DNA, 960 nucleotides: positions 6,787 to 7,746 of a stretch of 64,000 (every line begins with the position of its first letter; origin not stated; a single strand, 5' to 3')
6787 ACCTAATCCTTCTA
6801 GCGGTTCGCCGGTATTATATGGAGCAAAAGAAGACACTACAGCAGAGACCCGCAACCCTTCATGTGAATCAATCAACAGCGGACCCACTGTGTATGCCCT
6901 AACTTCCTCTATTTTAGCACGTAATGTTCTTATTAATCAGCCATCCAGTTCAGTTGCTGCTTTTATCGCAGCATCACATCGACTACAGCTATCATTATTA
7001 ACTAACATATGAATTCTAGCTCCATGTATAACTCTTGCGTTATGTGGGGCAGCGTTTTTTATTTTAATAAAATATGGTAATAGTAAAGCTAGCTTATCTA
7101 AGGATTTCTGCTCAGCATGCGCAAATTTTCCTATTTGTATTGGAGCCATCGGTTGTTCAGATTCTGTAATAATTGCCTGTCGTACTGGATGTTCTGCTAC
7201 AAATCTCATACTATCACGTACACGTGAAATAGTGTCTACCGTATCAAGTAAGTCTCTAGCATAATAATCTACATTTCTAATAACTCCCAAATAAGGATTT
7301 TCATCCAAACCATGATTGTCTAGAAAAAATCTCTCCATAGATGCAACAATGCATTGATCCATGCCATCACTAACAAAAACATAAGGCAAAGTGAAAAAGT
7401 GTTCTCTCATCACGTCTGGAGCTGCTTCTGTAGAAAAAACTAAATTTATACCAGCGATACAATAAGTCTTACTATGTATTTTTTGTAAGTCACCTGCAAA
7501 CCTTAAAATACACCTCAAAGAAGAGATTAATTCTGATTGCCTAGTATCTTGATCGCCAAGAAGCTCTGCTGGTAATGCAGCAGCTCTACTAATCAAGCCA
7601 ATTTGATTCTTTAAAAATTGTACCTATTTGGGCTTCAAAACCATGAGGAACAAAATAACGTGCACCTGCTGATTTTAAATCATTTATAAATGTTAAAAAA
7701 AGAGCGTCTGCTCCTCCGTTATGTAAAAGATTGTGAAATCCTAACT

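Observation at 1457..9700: Decaying integrative island dense in Sec-leader effector/toxin-like genes between tolC and prx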

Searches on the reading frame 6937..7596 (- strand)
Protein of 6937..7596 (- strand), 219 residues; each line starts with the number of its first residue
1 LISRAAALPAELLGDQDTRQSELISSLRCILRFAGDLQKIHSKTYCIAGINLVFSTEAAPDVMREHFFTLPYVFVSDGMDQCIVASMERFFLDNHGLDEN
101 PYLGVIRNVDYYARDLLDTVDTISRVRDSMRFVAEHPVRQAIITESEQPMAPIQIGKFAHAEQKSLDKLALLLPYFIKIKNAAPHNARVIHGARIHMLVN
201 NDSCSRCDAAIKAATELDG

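Call 3: search_protein_families(library=pfam, max_evalue=0.1, proteins=[window:6937-7596:-])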
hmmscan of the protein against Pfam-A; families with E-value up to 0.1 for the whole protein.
window:6937-7596:- (219 aa): 0 families

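Call 4: search_protein_families(library=ncbifam, max_evalue=0.1, proteins=[window:6937-7596:-])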
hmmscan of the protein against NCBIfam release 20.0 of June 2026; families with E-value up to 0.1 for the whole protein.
window:6937-7596:- (219 aa): 0 families

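Call 14: find_homologous_proteins(query=window:6940-7596:-, max_evalue=0.001)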
Query window:6940-7596:- (219 aa): 7 proteins with E <= 0.001 among 596 candidates.
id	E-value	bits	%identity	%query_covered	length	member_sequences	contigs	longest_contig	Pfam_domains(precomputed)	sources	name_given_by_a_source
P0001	4.6e-141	486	100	100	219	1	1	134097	-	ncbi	-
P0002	4.5e-117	407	87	100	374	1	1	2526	-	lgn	-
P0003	2.1e-48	183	66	61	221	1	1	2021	-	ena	-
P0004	2.6e-45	173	46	93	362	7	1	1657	-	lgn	-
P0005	1.1e-44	171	81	47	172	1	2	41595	-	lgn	-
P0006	2.5e-44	170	83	47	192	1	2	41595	-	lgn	-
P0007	2.5e-44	170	81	47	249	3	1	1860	-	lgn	-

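Call 15: find_encoding_contigs(protein=P0001, flank=10000, max_places=4)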
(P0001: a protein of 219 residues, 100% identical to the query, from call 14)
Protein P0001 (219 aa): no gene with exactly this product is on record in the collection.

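Call 17: find_encoding_contigs(protein=P0005, flank=10000, max_places=4)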
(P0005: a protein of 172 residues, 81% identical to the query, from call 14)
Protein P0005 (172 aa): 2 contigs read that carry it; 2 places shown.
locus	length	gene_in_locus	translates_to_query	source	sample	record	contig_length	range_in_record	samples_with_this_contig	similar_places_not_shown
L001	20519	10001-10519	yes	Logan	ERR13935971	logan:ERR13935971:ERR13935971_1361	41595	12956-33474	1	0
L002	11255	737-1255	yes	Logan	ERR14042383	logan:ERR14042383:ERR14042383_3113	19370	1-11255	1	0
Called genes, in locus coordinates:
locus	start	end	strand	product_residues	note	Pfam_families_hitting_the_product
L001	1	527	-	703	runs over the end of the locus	PF00270:DEAD, PF04851:ResIII, PF00271:Helicase_C, PF22590:Cas3-like_C_2 (weak), PF19833:RecG_dom3_C (weak)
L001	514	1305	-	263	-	PF01790:LGT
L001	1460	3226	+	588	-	PF01541:GIY-YIG, PF27096:UvrC_M, PF02151:UVR, PF22920:UvrC_RNaseH, PF08459:UvrC_RNaseH_dom, PF14520:HHH_5 (weak)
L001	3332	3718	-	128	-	PF14107:DUF4280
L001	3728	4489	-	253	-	PF07661:MORN_2 (faint)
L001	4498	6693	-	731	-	PF05954:Phage_GPD, PF04717:Phage_base_V, PF22178:Gp5_trimer_C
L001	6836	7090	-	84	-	PF01016:Ribosomal_L27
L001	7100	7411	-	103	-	PF00829:Ribosomal_L21p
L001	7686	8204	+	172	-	PF05198:IF3_N, PF00707:IF3_C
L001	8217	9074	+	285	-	PF06325:PrmA, PF05175:MTS, PF01564:Spermine_synth (weak), PF13489:Methyltransf_23, PF02475:TRM5-TYW2_MTfase (weak), PF13847:Methyltransf_31, PF08241:Methyltransf_11, PF13649:Methyltransf_25, +2 more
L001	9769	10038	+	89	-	-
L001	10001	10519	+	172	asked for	-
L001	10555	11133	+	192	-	-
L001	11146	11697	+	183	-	-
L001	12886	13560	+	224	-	PF02666:PS_Dcarbxylase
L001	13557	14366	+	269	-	PF01066:CDP-OH_P_transf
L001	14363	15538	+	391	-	PF13416:SBP_bac_8, PF13343:SBP_bac_6 (weak)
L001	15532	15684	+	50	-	-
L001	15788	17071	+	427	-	PF00534:Glycos_transf_1, PF13692:Glyco_trans_1_4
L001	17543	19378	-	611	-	PF07973:tRNA_SAD, PF00587:tRNA-synt_2b, PF03129:HGTP_anticodon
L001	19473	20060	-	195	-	PF00081:Sod_Fe_N, PF02777:Sod_Fe_C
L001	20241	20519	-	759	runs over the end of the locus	-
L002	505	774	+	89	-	-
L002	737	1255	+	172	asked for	-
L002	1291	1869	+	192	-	-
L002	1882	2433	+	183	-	-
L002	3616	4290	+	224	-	PF02666:PS_Dcarbxylase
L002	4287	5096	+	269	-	PF01066:CDP-OH_P_transf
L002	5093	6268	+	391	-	PF13416:SBP_bac_8, PF13343:SBP_bac_6 (weak)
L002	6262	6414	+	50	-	-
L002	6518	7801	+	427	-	PF00534:Glycos_transf_1, PF13692:Glyco_trans_1_4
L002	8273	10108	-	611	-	PF07973:tRNA_SAD, PF00587:tRNA-synt_2b, PF03129:HGTP_anticodon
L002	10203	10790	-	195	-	PF00081:Sod_Fe_N, PF02777:Sod_Fe_C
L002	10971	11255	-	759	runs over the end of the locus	-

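Call 18: find_encoding_contigs(protein=P0004, flank=10000, max_places=4)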
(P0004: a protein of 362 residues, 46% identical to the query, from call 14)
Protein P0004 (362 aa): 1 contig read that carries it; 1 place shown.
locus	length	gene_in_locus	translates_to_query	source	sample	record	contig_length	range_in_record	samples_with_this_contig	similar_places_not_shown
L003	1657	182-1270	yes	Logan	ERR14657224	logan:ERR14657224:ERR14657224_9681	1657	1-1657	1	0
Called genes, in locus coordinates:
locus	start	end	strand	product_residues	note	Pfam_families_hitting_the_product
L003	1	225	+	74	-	?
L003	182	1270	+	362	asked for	-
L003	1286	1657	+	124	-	?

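Call 35: search_protein_families(library=pfam, alignment_id=A1, max_evalue=1)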
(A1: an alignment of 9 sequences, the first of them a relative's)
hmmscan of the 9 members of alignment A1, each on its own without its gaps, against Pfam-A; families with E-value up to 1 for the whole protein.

A. member 1, P0002 (374 aa): 2 families
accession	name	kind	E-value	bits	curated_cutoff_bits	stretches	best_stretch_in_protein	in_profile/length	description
PF21668.3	RPOC_hybrid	-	0.0014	18.9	27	1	7-60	3-56/102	DNA-directed RNA polymerase subunit beta', hybrid domain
PF24131.1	DUF7398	-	0.12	12.4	27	1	118-149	107-138/171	Family of unknown function (DUF7398)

B. families by the number of members that match (of 9 scanned): 4 families
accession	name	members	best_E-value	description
PF21668.3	RPOC_hybrid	2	0.0014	DNA-directed RNA polymerase subunit beta', hybrid domain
PF07253.16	Gypsy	1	0.018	Gypsy protein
PF12914.13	SH3_7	1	0.098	SH3 domain of SH3b2 type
PF24131.1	DUF7398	1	0.12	Family of unknown function (DUF7398)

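Call 36: search_solved_structures(query=A1, max_evalue=10, show_alignments=2)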
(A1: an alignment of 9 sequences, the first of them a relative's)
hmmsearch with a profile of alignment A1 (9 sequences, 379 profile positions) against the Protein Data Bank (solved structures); distinct sequences matched with E-value up to 10: 1.
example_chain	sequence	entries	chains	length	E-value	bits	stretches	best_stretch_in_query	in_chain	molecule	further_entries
6nz1_A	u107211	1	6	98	0.38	13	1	246-319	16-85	Design construct XXA_GVDQ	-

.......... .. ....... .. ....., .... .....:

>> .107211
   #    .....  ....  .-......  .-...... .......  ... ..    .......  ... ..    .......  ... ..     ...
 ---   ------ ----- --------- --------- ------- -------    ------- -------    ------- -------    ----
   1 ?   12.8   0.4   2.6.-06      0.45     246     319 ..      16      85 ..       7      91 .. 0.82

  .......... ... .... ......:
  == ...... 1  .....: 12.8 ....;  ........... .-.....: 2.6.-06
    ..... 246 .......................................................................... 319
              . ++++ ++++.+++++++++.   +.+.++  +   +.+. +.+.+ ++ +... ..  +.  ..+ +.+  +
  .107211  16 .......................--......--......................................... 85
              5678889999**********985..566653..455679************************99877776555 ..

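Call 47: predict_structure(alignment_id=A1)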
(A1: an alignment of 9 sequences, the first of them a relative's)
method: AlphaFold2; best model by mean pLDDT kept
length: 374 residues; sequences in the alignment: 9
mean_pLDDT: 47.9   pTM: 0.51
mean pLDDT of the five models: 47.9, 45.7, 42.0, 40.2, 37.4
residues with pLDDT >= 90: 0; 70-90: 24; 50-70: 129; < 50: 221
segments of 3 or more residues with pLDDT < 50: 1-12, 22-110, 164-174, 181-191, 194-227, 270-274, 323-374
pLDDT, mean of each block of 10 residues (from residue 1): 42 53 41 38 29 29 33 34 37 38 44 66 75 65 54 57 49 49 41 46 40 40 45 63 63 64 63 51 61 68 53 61 40 32 34 40 35 42
secondary structure, 60 per line:
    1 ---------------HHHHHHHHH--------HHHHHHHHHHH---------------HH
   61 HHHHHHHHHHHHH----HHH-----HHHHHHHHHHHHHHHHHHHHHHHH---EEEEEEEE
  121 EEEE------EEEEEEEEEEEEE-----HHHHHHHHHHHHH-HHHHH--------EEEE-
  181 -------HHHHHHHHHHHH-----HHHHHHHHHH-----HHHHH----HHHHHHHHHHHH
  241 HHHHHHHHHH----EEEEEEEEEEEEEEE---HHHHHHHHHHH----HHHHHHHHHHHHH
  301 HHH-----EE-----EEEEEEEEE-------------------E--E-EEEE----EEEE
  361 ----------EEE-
elements in order: H16-24 H33-43 H59-73 H86-109 E113-124 E131-143 H149-161 H163-167 E176-179 H188-199 H205-214 H220-224 H229-250 E255-269 H273-283 H288-303 E316-324 E349-352 E357-360 E371-373
